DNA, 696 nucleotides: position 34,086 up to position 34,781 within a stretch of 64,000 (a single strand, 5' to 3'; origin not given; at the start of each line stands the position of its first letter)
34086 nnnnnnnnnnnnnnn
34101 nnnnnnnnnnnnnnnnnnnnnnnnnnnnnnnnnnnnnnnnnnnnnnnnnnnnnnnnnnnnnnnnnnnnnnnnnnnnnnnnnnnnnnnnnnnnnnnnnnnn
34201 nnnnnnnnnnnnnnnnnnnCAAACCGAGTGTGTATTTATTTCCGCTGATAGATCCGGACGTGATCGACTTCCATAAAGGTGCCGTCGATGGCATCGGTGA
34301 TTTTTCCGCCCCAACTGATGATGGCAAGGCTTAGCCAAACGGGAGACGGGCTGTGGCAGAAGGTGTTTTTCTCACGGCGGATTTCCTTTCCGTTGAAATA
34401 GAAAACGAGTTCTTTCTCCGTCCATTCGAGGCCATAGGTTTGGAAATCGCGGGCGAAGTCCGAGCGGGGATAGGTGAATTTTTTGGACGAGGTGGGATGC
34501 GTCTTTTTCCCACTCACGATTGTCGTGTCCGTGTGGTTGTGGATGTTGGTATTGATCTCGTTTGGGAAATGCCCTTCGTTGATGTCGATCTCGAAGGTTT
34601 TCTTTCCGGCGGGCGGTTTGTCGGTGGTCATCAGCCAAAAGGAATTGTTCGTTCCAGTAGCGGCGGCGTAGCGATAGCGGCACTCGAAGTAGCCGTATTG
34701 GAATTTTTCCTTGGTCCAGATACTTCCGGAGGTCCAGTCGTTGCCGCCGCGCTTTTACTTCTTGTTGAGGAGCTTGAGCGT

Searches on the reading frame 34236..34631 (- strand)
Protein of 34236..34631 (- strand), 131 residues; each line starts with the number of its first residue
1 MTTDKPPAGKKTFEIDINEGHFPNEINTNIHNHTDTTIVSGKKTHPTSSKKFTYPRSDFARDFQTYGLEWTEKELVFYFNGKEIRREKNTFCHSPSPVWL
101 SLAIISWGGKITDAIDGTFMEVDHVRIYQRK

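Call 7: search_protein_families(library=pfam, proteins=[window:34236-34631:-])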
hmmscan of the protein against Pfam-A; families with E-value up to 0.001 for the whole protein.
window:34236-34631:- (131 aa): 1 family
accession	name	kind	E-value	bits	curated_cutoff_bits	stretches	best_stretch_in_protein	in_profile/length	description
PF00722.28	Glyco_hydro_16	-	4.4e-09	36.5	22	1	10-110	68-160/175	Glycosyl hydrolases family 16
